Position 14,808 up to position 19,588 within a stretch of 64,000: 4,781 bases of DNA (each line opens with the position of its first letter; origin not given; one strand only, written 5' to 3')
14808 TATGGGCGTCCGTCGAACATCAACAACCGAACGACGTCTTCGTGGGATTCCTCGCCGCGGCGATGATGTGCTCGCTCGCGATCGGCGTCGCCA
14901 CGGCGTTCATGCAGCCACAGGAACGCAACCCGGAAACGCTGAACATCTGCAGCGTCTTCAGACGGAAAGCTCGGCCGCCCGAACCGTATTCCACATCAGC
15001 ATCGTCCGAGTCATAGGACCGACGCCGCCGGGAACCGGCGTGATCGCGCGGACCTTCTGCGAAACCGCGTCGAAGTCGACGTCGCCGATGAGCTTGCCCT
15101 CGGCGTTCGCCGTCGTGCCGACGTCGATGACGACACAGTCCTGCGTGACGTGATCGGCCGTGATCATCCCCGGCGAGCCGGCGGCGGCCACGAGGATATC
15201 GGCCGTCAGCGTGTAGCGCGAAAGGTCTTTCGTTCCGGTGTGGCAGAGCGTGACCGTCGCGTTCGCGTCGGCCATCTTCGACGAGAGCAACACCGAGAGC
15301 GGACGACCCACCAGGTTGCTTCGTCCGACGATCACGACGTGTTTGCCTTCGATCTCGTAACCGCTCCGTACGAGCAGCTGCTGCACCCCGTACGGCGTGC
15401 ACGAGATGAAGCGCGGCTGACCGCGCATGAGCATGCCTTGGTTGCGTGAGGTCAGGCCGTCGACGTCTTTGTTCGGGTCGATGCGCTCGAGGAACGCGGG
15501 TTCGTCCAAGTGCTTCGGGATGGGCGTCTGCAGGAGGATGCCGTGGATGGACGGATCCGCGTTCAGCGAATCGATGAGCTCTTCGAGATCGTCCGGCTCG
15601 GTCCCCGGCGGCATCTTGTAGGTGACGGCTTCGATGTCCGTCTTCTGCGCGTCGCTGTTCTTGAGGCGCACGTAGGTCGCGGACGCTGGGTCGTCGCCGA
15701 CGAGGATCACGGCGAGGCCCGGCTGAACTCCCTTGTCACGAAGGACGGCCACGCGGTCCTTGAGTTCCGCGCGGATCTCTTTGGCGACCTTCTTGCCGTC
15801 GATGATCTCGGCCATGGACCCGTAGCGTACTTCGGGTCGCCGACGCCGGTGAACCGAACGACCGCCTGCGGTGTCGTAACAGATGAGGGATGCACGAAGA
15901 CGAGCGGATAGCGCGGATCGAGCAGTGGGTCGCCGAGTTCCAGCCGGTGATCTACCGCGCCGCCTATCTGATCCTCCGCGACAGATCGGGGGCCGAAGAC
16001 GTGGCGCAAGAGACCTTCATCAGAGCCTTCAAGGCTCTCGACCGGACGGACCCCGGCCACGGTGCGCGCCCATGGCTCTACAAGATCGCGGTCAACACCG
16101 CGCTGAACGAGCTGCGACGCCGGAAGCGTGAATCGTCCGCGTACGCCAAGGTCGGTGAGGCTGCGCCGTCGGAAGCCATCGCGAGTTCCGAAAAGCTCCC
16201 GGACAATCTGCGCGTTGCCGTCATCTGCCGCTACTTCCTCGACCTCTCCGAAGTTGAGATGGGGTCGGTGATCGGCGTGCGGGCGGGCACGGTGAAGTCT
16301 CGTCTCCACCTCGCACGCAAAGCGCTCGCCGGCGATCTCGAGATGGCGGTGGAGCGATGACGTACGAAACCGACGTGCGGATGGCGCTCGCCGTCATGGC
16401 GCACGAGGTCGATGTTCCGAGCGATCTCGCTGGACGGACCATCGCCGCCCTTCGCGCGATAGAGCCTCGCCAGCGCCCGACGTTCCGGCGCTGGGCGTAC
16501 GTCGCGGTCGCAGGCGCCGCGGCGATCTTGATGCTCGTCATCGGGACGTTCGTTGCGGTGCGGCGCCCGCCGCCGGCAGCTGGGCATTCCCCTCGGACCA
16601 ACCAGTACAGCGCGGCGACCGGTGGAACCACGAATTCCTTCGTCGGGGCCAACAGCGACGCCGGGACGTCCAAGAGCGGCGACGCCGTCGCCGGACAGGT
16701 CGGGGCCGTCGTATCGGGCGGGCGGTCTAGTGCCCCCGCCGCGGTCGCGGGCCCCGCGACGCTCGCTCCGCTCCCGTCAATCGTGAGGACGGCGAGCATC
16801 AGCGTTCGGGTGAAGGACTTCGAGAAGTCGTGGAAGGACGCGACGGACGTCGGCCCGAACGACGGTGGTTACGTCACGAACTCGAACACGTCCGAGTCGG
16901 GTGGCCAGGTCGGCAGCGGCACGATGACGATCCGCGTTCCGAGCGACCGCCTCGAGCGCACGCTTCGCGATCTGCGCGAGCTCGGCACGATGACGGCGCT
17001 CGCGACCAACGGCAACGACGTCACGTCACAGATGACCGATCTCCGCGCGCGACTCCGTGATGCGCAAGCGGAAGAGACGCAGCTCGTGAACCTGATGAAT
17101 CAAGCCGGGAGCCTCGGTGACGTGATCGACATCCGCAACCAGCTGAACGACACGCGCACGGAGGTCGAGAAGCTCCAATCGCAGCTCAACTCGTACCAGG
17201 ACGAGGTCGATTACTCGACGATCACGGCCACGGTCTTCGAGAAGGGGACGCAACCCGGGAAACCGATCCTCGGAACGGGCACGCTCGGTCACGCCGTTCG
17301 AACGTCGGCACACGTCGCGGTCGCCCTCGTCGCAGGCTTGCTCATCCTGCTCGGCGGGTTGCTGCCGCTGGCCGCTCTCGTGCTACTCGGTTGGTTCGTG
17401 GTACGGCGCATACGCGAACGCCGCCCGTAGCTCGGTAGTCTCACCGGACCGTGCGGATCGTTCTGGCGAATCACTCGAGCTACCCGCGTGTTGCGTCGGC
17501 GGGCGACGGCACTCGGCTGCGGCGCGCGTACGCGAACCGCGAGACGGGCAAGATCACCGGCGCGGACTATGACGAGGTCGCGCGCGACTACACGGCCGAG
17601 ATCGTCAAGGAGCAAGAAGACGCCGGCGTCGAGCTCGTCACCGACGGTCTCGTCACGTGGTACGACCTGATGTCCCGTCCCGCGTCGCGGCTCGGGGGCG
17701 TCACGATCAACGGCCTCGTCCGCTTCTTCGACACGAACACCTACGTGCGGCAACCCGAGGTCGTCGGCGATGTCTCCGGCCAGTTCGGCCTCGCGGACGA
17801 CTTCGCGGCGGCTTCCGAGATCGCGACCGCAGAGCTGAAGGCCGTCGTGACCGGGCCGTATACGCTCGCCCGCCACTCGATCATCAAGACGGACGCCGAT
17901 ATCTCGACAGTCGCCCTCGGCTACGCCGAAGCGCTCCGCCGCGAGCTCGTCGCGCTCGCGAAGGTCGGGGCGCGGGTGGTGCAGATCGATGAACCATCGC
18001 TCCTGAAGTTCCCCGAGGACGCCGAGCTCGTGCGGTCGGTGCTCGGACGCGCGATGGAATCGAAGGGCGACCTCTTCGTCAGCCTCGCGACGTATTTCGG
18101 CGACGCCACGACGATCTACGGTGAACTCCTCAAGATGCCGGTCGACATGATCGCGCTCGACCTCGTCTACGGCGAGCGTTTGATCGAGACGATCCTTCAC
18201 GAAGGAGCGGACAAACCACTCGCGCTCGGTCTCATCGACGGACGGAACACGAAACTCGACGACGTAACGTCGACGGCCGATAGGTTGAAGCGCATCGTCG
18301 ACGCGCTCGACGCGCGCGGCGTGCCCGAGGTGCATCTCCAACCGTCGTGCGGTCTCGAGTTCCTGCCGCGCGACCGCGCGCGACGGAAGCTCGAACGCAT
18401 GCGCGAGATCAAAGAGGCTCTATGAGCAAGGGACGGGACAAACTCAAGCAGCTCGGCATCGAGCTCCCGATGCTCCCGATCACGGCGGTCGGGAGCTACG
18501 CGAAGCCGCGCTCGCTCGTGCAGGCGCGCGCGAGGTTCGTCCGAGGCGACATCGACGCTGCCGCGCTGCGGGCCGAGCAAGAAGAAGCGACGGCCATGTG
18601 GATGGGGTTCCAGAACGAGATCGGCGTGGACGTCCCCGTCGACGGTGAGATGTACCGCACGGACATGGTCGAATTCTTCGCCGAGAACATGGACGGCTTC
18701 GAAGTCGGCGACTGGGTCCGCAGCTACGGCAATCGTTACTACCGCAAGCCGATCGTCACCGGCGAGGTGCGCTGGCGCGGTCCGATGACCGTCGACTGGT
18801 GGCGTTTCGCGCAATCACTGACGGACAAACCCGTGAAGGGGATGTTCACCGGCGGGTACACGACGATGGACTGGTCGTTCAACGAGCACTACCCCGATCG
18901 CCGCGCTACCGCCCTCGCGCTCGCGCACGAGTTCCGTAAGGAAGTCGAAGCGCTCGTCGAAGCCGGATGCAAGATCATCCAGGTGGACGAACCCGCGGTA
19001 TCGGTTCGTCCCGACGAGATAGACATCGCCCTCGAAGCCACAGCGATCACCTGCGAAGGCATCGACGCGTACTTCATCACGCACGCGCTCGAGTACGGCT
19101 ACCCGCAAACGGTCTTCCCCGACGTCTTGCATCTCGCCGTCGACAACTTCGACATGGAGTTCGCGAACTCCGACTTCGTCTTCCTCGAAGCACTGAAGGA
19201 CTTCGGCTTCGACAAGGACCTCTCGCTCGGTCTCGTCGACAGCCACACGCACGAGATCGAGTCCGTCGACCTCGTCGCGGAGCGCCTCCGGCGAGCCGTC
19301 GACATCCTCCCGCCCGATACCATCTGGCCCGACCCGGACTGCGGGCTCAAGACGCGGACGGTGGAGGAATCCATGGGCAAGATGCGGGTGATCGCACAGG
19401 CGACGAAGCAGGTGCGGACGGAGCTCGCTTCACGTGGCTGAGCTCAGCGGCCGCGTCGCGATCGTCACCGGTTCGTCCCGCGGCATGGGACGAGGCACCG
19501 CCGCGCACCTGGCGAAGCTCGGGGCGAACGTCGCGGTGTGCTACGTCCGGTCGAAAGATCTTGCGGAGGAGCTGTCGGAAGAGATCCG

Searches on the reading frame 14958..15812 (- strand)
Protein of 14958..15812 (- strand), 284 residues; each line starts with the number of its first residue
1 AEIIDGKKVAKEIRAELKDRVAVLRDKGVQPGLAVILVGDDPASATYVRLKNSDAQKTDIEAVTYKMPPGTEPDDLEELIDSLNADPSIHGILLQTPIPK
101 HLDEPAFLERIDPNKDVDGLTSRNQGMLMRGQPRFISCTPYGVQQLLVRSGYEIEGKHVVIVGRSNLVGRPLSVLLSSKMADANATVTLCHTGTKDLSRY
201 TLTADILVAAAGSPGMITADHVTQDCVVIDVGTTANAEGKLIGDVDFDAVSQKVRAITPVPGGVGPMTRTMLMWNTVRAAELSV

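Call 41: search_protein_families(library=pfam, proteins=[window:14958-15812:-], max_evalue=0.001)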
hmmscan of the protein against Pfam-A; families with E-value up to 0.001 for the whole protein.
window:14958-15812:- (284 aa): 2 families
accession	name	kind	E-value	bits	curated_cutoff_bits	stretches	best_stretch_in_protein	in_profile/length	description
PF02882.25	THF_DHG_CYH_C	-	9.4e-62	207.5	27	1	123-281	3-157/160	Tetrahydrofolate dehydrogenase/cyclohydrolase, NAD(P)-binding domain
PF00763.28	THF_DHG_CYH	-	9.7e-40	135.9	32.8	1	4-118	1-115/115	Tetrahydrofolate dehydrogenase/cyclohydrolase, catalytic domain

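Call 43: find_related_loci(query=window:14958-15812:-, collection=genome_contigs, flank=500)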
Query window:14958-15812:- (284 aa) in genome_contigs; peptide patterns used: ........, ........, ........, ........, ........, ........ (x = any residue, [..] = any of these).
600 stretches matched a pattern (row limit reached: there are more); 492 encode a relative of the query (tblastn E <= 1e-3); the best 80 are kept; 80 distinct loci.
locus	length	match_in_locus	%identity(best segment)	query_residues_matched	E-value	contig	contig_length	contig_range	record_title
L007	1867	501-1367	56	1-283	5e-97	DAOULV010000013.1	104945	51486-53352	MAG TPA_asm: Dehalococcoidales bacterium isolate W31_56 k127_176523, whole genome shotgun sequence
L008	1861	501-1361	55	1-281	3e-97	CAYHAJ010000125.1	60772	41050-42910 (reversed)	MAG TPA_asm: uncultured Pirellulales bacterium isolate ERP119294_co2_505 genome assembly, contig: k141_1629464, whole ge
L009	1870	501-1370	55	1-284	1e-96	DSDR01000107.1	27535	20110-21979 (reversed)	MAG TPA_asm: Phycisphaerales bacterium isolate SpSt-1223 Ga0129302_1000568, whole genome shotgun sequence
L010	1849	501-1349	55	1-277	3e-93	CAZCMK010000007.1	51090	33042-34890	MAG TPA_asm: uncultured Dehalococcoidales bacterium isolate binchicken_co100_421 genome assembly, contig: NODE_906_lengt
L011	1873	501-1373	53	1-284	3e-94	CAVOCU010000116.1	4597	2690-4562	MAG: Dehalococcoidia bacterium isolate CBN3_323.52 genome assembly, contig: Ga0302135_10013191, whole genome shotgun seq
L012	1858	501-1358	54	1-279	1e-91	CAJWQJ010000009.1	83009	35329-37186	MAG TPA_asm: uncultured Chloroflexi bacterium isolate ERR599156_bin.237_MetaBAT_v2.12.1_MAG genome assembly, contig: NOD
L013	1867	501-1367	51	1-283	7e-91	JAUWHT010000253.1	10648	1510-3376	MAG: Pirellulales bacterium isolate CSMAG_2275 CSMAG_2275_k141_49189_length_10648_cov_12.9749, whole genome shotgun sequ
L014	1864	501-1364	51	1-282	4e-91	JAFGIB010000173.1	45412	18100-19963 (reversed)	MAG: Deltaproteobacteria bacterium isolate Zod_Metabat.169 k87_5720440, whole genome shotgun sequence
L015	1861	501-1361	52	1-281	9e-91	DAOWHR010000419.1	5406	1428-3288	MAG TPA_asm: Anaerohalosphaeraceae bacterium isolate CSMAG_2022 CSMAG_2022_k141_5912910_length_5406_cov_11.0000, whole g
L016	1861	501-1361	52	1-281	1e-90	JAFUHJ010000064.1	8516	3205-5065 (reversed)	MAG: Candidatus Methanomethylophilaceae archaeon isolate RGIG4496 Roe_deer_Omasum.Co__c379058, whole genome shotgun sequ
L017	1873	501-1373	51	1-284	1e-90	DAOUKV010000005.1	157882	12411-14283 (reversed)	MAG TPA_asm: Dehalococcoidia bacterium isolate S8_362 44986, whole genome shotgun sequence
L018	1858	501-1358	54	1-280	2e-90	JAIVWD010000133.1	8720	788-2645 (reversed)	MAG: Deltaproteobacteria bacterium isolate HYP3_UM_29 NODE_1935_length_8720_cov_1.532643, whole genome shotgun sequence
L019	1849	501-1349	52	1-277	4e-90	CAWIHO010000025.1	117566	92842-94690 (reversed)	MAG: uncultured delta proteobacterium isolate MFD03726.bin.2.118 genome assembly, contig: contig_23675, whole genome sho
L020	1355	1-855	53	2-280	2e-92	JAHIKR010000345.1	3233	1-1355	MAG: Proteobacteria bacterium isolate KR13_N1.mb.65 KR13_N1.mb.65_k141_216990, whole genome shotgun sequence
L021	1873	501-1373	51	1-284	2e-89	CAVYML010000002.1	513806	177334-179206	MAG: Ignavibacteriota bacterium isolate MFD01231.bin.1.4 genome assembly, contig: contig_12170, whole genome shotgun seq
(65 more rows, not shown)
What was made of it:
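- The host's taxon and envelope type are unresolved (call 43).
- Tried and rejected: A second scan with FolD, meant to place the organism, gave at most 56% identity to a mix of phyla, so the taxon is unresolved (call 43).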

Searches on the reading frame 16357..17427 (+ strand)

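Call 41: search_protein_families(library=pfam, proteins=[window:16357-17427:+], max_evalue=0.001)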
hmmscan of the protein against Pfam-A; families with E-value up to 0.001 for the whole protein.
window:16357-17427:+ (357 aa): 1 family
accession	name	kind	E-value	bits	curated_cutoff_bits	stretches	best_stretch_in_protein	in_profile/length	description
PF14257.11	DUF4349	-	3.2e-54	183.9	27.7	1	141-350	2-213/213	Domain of unknown function (DUF4349)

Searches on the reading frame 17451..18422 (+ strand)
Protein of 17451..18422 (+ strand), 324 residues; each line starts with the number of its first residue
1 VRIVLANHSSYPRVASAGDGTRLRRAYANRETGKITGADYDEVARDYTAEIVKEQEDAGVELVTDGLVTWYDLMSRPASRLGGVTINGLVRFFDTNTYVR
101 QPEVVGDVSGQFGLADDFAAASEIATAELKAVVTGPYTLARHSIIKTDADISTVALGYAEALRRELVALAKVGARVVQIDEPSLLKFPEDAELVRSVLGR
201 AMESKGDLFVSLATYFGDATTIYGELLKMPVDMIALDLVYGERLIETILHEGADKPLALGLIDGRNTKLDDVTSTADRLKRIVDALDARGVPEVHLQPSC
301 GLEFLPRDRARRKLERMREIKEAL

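Call 41: search_protein_families(library=pfam, proteins=[window:17451-18422:+], max_evalue=0.001)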
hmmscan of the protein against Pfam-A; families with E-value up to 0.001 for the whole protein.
window:17451-18422:+ (324 aa): 2 families
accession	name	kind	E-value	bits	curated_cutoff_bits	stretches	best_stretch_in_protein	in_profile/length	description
PF08267.18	Meth_synt_1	-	1.9e-27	97.1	27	1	89-284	108-310/313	Cobalamin-independent synthase, N-terminal domain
PF01717.24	Meth_synt_2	-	2.5e-27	96.5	21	1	21-320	13-321/324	Cobalamin-independent synthase, Catalytic domain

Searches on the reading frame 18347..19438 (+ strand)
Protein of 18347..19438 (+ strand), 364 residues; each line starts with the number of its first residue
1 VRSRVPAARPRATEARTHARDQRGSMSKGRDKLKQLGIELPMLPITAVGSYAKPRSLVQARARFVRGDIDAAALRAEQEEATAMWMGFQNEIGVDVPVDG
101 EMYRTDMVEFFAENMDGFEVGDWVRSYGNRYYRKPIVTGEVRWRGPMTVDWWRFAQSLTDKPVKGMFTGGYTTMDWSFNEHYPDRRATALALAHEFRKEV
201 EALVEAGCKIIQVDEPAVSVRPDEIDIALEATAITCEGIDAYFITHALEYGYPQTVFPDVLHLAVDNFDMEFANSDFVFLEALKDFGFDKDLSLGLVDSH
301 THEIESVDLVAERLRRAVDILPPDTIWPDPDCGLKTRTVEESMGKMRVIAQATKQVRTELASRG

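Call 41: search_protein_families(library=pfam, proteins=[window:18347-19438:+], max_evalue=0.001)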
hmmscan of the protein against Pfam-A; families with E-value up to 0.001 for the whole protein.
window:18347-19438:+ (364 aa): 2 families
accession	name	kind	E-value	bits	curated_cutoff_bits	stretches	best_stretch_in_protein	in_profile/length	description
PF01717.24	Meth_synt_2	-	3.9e-70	237.1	21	1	43-354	1-323/324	Cobalamin-independent synthase, Catalytic domain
PF08267.18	Meth_synt_1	-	5.7e-06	26.5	27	1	163-300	150-291/313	Cobalamin-independent synthase, N-terminal domain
